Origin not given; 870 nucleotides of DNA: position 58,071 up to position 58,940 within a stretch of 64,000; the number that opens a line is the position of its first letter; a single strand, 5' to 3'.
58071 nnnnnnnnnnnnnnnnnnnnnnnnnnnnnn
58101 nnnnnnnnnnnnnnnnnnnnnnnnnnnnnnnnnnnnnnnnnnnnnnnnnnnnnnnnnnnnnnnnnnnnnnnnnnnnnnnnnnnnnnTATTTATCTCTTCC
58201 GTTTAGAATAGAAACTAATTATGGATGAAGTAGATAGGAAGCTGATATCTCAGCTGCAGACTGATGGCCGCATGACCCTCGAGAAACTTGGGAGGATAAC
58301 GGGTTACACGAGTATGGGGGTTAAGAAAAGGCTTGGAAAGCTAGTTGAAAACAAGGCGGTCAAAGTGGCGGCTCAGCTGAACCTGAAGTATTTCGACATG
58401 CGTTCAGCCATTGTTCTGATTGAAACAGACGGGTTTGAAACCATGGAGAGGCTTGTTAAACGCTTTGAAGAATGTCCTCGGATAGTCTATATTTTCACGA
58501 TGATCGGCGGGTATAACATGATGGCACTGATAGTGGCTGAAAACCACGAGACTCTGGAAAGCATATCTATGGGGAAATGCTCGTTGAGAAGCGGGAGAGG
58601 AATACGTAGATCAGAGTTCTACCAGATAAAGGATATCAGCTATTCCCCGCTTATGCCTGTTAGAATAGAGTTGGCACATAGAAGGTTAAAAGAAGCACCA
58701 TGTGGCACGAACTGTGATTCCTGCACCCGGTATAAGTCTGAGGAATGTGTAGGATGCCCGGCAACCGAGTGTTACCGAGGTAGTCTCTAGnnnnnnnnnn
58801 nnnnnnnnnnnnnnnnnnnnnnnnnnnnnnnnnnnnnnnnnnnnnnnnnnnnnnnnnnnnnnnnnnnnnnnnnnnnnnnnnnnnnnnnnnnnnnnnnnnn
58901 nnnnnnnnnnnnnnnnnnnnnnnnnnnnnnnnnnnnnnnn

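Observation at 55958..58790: Lrp/AsnC regulator with an 8-Cys tail divergent from an Fe-S carrier / DGC / MvhD-like / ferredoxin operon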

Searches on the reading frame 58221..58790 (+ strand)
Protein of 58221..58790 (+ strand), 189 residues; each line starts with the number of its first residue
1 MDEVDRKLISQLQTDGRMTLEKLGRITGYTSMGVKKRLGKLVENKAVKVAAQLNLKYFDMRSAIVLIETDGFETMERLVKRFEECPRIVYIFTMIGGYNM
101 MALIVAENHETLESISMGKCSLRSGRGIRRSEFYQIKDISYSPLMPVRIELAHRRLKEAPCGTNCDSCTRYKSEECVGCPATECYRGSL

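Call 3: search_protein_families(library=pfam, proteins=[window:58221-58790:+], max_evalue=0.01)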
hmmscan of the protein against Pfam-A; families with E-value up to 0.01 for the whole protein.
window:58221-58790:+ (189 aa): 3 families
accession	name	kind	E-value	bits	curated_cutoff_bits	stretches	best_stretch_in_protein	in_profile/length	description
PF13404.12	HTH_AsnC-type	-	1.9e-09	37.6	27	1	1-41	1-41/42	AsnC-type helix-turn-helix domain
PF13412.12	HTH_24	-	5.3e-07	29.5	21.9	1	1-44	1-44/48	Winged helix-turn-helix DNA-binding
PF01037.27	AsnC_trans_reg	-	5.7e-05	23.4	25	1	65-117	1-53/73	Lrp/AsnC ligand binding domain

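Call 4: search_protein_families(library=ncbifam, proteins=[window:58221-58790:+], max_evalue=0.01)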
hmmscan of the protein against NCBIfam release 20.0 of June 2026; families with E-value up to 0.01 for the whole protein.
window:58221-58790:+ (189 aa): 5 families
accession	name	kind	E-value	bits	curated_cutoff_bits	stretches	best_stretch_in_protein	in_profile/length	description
NF040947.1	trans_reg_LysM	equivalog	2.3e-11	43.6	180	1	1-113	1-112/136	HTH-type transcriptional regulator LysM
NF053758.1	ChrTpTrnRegChrS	equivalog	3.4e-05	23.7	250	1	1-110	12-123/158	chromate efflux transcriptional regulator ChrS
NF041396.1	TranRegLrp_Halo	equivalog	0.00027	20.8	190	1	2-108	4-111/149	HTH-type transcriptional regulator Lrp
NF040820.1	trans_reg_LrpA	equivalog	0.0025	17.7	250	1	1-118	2-120/141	HTH-type transcriptional regulator LrpA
NF008370.0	PRK11169.1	equivalog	0.0035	17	233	1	1-72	12-83/164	leucine-responsive transcriptional regulator Lrp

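Call 5: find_homologous_proteins(query=window:58221-58787:+, max_evalue=0.001)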
Query window:58221-58787:+ (189 aa): 826 proteins with E <= 0.001 among 893 candidates; the best 120 are listed.
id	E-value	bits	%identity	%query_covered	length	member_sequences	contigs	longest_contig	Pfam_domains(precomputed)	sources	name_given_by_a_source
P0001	1.1e-103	363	84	100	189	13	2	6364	PF13412.13,PF13404.13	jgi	-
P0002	2.6e-100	352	83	100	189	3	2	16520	PF13412.13,PF13404.13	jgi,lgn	-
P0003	8.5e-99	347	89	91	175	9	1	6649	PF01037.29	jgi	jgi:DNA-binding Lrp family transcriptional regulator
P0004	1.0e-98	346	83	100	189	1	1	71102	PF13412.13,PF13404.13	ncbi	ncbi:MAG: winged helix-turn-helix transcriptional regulator [Thermoproteota archaeon]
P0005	3.0e-98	345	83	100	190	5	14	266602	PF13412.13,PF13404.13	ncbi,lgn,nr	ncbi:MAG: AsnC family transcriptional regulator [Thermoproteota archaeon]|nr:AsnC family transcripti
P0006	7.5e-98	344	81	100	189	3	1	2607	PF13412.13,PF13404.13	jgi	-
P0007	4.0e-97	341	81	100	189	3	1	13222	PF13412.13,PF13404.13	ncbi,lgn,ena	-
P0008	1.2e-96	340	79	100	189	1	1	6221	PF13412.13,PF01037.29,PF13404.13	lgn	-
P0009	4.3e-87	308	72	100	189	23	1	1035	PF13412.13,PF01037.29,PF13404.13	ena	-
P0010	3.6e-85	302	70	100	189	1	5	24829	PF13412.13,PF01037.29,PF13404.13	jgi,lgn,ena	-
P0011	8.2e-83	295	70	100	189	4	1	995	PF13412.13,PF01037.29,PF13404.13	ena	-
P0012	1.0e-82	294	71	100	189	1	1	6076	PF01037.29,PF13404.13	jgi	-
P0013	1.3e-81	291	67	100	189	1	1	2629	PF13412.13,PF01037.29,PF13404.13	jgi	jgi:DNA-binding Lrp family transcriptional regulator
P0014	2.4e-80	287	66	100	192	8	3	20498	PF13412.13,PF01037.29,PF13404.13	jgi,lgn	-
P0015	2.7e-80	286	68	100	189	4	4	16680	PF13412.13,PF01037.29,PF13404.13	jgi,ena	-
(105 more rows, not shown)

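Call 9: find_related_loci(query=A1, collection=genome_contigs, flank=7000)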
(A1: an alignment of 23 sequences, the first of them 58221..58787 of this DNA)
Query A1 (189 aa) in genome_contigs; peptide patterns used: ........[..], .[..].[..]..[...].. (x = any residue, [..] = any of these).
239 stretches matched a pattern; 230 encode a relative of the query (tblastn E <= 1e-3); the best 80 are kept; 80 distinct loci.
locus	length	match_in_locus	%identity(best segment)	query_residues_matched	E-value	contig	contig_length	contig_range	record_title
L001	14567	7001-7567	81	1-189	7e-105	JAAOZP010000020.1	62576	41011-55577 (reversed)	MAG: Thaumarchaeota archaeon isolate SJ3.Bin56 k141_287917, whole genome shotgun sequence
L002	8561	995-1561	83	1-189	8e-105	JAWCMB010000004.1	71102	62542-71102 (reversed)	MAG: Thermoproteota archaeon isolate JZ-2_201705_bins_26 JZ-2_201705_bins_26_scaffold_4, whole genome shotgun sequence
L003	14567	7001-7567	83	1-189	2e-104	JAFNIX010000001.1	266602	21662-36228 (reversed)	MAG: Candidatus Brockarchaeota archaeon isolate DRTY-6.bins.80 NODE_1_length_266602_cov_8.95875, whole genome shotgun se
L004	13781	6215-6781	81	1-189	3e-104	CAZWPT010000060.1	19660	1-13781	MAG TPA_asm: uncultured Nitrososphaerota archaeon isolate SRP231805_co4_161 genome assembly, contig: k141_33582, whole g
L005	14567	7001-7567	81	1-189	4e-104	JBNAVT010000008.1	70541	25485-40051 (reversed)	MAG: Thermoproteota archaeon isolate Kamch4342-D-MF-045 bin3.fa-8, whole genome shotgun sequence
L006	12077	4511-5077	81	1-189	1e-103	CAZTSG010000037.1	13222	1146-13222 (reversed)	MAG TPA_asm: uncultured Nitrososphaerota archaeon isolate SRP104967_co1_30 genome assembly, contig: NODE_1584_length_132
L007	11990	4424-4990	65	1-189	5e-87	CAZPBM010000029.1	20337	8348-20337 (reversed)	MAG TPA_asm: uncultured Candidatus Bathyarchaeia archaeon isolate SRP231805_co4_155 genome assembly, contig: k141_340055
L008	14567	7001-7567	65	1-189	1e-86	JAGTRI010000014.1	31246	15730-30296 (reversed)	MAG: Candidatus Bathyarchaeota archaeon isolate JZ-2_2_bin_4.4 JZ-2_2_bin_4.4_NODE_14, whole genome shotgun sequence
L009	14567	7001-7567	66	1-189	7e-85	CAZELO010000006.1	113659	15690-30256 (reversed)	MAG TPA_asm: uncultured Candidatus Bathyarchaeia archaeon isolate SRP323688_co1_251 genome assembly, contig: NODE_336_le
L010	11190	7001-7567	64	1-189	5e-84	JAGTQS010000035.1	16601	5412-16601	MAG: Candidatus Bathyarchaeota archaeon isolate QZM_B1_bin_12_1 QZM_B1_bin_12_1_scaffold_3553_curated, whole genome shot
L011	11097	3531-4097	63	1-189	8e-82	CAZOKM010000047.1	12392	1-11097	MAG TPA_asm: uncultured Candidatus Bathyarchaeia archaeon isolate SRP098346_co1_298 genome assembly, contig: NODE_6143_l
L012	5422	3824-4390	61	1-189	3e-79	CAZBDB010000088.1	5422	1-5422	MAG TPA_asm: uncultured Candidatus Bathyarchaeia archaeon isolate SRP239594_co1_36 genome assembly, contig: NODE_10980_l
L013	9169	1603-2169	59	1-189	6e-78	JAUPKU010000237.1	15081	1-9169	MAG: Thermoproteota archaeon isolate erpe_2018_pw_0hr_WHONDRS-PP48-000085_B_bin.57 scaffold_1896644, whole genome shotgu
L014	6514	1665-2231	62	1-189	2e-77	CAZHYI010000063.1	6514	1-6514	MAG TPA_asm: uncultured Candidatus Bathyarchaeia archaeon isolate binchicken_co6_85 genome assembly, contig: NODE_15556_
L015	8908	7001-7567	58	1-189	1e-76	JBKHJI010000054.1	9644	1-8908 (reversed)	MAG: Candidatus Bathyarchaeia archaeon isolate D4M11_35 NODE_4248_length_9644_cov_10.679737, whole genome shotgun sequen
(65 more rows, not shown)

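Call 33: predict_structure(alignment_id=A2)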
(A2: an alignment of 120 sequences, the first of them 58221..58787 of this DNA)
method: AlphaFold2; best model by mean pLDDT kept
length: 189 residues; sequences in the alignment: 120
mean_pLDDT: 93.2   pTM: 0.82
mean pLDDT of the five models: 93.2, 92.4, 88.9, 86.4, 85.2
residues with pLDDT >= 90: 160; 70-90: 29; 50-70: 0; < 50: 0
segments of 3 or more residues with pLDDT < 50: none
pLDDT, mean of each block of 10 residues (from residue 1): 94 93 97 97 92 90 96 95 94 94 95 89 90 92 89 93 92 95 94
secondary structure, 60 per line:
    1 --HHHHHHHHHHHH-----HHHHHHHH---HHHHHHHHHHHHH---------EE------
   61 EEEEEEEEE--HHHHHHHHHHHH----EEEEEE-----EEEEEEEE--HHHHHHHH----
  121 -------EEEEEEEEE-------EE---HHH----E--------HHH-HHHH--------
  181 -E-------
elements in order: H3-14 H20-27 H31-43 E61-69 H72-83 E88-93 E99-106 H109-116 E128-136 H169-172

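Call 38: fold_search(model_id=the predicted structure, library=pdb)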
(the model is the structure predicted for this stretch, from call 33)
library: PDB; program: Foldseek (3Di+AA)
matches with E <= 10: 1581; with E <= 0.001: 40
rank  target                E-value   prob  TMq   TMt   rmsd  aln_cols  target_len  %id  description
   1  2dbb_B                3.3e-08  1.00  0.65  0.81   2.4       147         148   18  Crystal structure of PH0061 (released 2006-06-15)
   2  7fby                  3.5e-08  1.00  0.67  0.81   2.1       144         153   20  Crystal Structure of PH0140 from Pyrococcus horikosii OT3 (released 2022-07-20)
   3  2dbb_A                4.2e-08  1.00  0.64  0.81   2.5       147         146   19  Crystal structure of PH0061 (released 2006-06-15)
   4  9w4w                  4.5e-08  1.00  0.65  0.81   2.2       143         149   20  Structure of transcription factor in complex with L-Ile (released 2026-03-25)
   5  2e1c_MODEL_1_A        6.1e-08  1.00  0.66  0.84   2.2       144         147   23  Structure of Putative HTH-type transcriptional regulator PH1519/DNA Complex (released 2007-12-04)
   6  9w4v_A                9.9e-08  1.00  0.66  0.83   2.2       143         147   20  Structure of transcription factor in complex with D-allo-Ile (released 2026-03-25)
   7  2cyy                  1.1e-07  1.00  0.63  0.77   2.7       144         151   23  Crystal structure of PH1519 from Pyrococcus horikosii OT3 (released 2006-09-19)
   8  2cg4_A                2.3e-07  1.00  0.63  0.77   2.7       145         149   13  Structure of E.coli AsnC (released 2006-04-04)
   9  4pcq_C                2.6e-07  1.00  0.60  0.74   3.0       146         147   14  Crystal Structure of MtbAldR (Rv2779c) (released 2015-05-06)
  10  2vbw_A                5.2e-07  1.00  0.63  0.80   2.7       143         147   23  Feast or famine regulatory protein (Rv3291c)from M. tuberculosis complexed with L-Phenylalanine (released 2007-11-06)
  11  3i4p                  9.0e-07  1.00  0.62  0.75   2.8       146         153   18  Crystal structure of AsnC family transcriptional regulator from Agrobacterium tumefaciens (released 2009-07-28)
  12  2pmh                  1.1e-06  1.00  0.60  0.74   3.1       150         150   15  Crystal structure of Thr132Ala of ST1022 from Sulfolobus tokodaii (released 2008-04-22)
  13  2efn                  1.3e-06  1.00  0.58  0.71   3.1       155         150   15  Crystal Structure of Ser 32 to Ala of ST1022 from Sulfolobus tokodaii 7 (released 2008-02-26)
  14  1ri7                  1.4e-06  1.00  0.63  0.79   2.6       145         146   23  crystal structure of a protein in the LRP/ASNC family from the hyperthermophilic archaeon Pyrococcus sp. OT3 (released 2004-03-09)
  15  2p5v_G                1.5e-06  1.00  0.63  0.74   2.7       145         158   16  Crystal Structure of Transcriptional Regulator NMB0573 from Neisseria Meningitidis (released 2007-04-03)
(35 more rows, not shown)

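Call 64: search_protein_families(library=pfam, alignment_id=A4, max_evalue=1)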
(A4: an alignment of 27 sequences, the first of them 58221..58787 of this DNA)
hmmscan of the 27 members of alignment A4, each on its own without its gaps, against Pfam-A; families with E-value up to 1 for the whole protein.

A. member 1, window:58221-58787:+ (189 aa): 6 families
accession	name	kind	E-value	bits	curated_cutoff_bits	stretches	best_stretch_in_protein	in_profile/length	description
PF13404.12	HTH_AsnC-type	-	1.9e-09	37.6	27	1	1-41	1-41/42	AsnC-type helix-turn-helix domain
PF13412.12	HTH_24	-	5.3e-07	29.5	21.9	1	1-44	1-44/48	Winged helix-turn-helix DNA-binding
PF01037.27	AsnC_trans_reg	-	5.7e-05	23.4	25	1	65-117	1-53/73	Lrp/AsnC ligand binding domain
PF25025.1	EF-Ts_N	-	0.13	12.7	33.2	1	16-48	13-45/60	Elongation factor Ts, mitochondrial, N-terminal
PF12840.13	HTH_20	-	0.18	12.2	27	1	2-49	3-50/51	Helix-turn-helix domain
PF21907.4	SAM_CEP-1_C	-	0.2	12.4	26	1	55-95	44-81/103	CEP-1 C-terminal SAM domain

B. families by the number of members that match (of 27 scanned): 108 families (the first 25 are shown)
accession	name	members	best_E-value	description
PF13412.12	HTH_24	27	1.4e-14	Winged helix-turn-helix DNA-binding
PF13404.12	HTH_AsnC-type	27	5.2e-14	AsnC-type helix-turn-helix domain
PF12840.13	HTH_20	20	4.4e-08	Helix-turn-helix domain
PF08279.18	HTH_11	18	3.5e-06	HTH domain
PF12802.13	MarR_2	17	9.6e-09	MarR family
PF01022.26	HTH_5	16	2e-08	Bacterial regulatory protein, arsR family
PF01037.27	AsnC_trans_reg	14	5.7e-06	Lrp/AsnC ligand binding domain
PF09339.16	HTH_IclR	14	3.6e-05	IclR helix-turn-helix domain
PF01047.28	MarR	12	1e-06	MarR family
PF01978.25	TrmB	11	3.7e-06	Sugar-specific transcriptional regulator TrmB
PF13545.12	HTH_Crp_2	11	5.7e-05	Crp-like helix-turn-helix domain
PF25212.1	HVO_A0114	11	8.2e-05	HVO_A0114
PF13384.12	HTH_23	9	0.00036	Homeodomain-like domain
PF04545.22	Sigma70_r4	8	0.00039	Sigma-70, region 4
PF08221.17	HTH_9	7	1.6e-05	RNA polymerase III subunit RPC82 helix-turn-helix domain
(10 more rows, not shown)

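Call 69: search_solved_structures(query=window:58221-58787:+, max_evalue=0.01, show_alignments=4)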
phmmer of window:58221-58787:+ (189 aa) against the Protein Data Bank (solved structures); distinct sequences matched with E-value up to 0.01: 10.
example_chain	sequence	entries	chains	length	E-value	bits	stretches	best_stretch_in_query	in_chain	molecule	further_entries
2cyy_A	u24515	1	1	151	7.8e-09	38.8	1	1-114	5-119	Putative HTH-type transcriptional regulator PH1519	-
1ri7_A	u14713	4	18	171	1.2e-08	38.3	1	1-114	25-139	Putative transcriptional regulator | Putative HTH-type transcriptional regulator PH1519 | Uncharacterized HTH-type transcriptional regulator PH1519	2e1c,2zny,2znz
7fby_A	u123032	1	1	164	1.6e-05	28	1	1-124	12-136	Transcriptional regulatory protein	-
9w4v_A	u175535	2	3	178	2.3e-05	27.6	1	1-123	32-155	Uncharacterized HTH-type transcriptional regulator PH0140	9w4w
2qz8_A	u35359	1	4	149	0.0016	21.6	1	1-114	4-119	Probable transcriptional regulatory protein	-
2cfx_A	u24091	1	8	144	0.003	20.6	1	1-114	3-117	HTH-TYPE TRANSCRIPTIONAL REGULATOR LRPC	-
2vbw_A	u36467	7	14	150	0.0033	20.5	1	1-114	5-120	TRANSCRIPTIONAL REGULATORY PROTEIN | PROBABLE TRANSCRIPTIONAL REGULATORY PROTEIN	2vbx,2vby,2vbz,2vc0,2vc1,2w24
2w25_A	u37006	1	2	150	0.0033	20.5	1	1-114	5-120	PROBABLE TRANSCRIPTIONAL REGULATORY PROTEIN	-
3i4p_A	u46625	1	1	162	0.0042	20.2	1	1-109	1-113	Transcriptional regulator, AsnC family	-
2ivm_A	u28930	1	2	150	0.0062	19.6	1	1-114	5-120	TRANSCRIPTIONAL REGULATORY PROTEIN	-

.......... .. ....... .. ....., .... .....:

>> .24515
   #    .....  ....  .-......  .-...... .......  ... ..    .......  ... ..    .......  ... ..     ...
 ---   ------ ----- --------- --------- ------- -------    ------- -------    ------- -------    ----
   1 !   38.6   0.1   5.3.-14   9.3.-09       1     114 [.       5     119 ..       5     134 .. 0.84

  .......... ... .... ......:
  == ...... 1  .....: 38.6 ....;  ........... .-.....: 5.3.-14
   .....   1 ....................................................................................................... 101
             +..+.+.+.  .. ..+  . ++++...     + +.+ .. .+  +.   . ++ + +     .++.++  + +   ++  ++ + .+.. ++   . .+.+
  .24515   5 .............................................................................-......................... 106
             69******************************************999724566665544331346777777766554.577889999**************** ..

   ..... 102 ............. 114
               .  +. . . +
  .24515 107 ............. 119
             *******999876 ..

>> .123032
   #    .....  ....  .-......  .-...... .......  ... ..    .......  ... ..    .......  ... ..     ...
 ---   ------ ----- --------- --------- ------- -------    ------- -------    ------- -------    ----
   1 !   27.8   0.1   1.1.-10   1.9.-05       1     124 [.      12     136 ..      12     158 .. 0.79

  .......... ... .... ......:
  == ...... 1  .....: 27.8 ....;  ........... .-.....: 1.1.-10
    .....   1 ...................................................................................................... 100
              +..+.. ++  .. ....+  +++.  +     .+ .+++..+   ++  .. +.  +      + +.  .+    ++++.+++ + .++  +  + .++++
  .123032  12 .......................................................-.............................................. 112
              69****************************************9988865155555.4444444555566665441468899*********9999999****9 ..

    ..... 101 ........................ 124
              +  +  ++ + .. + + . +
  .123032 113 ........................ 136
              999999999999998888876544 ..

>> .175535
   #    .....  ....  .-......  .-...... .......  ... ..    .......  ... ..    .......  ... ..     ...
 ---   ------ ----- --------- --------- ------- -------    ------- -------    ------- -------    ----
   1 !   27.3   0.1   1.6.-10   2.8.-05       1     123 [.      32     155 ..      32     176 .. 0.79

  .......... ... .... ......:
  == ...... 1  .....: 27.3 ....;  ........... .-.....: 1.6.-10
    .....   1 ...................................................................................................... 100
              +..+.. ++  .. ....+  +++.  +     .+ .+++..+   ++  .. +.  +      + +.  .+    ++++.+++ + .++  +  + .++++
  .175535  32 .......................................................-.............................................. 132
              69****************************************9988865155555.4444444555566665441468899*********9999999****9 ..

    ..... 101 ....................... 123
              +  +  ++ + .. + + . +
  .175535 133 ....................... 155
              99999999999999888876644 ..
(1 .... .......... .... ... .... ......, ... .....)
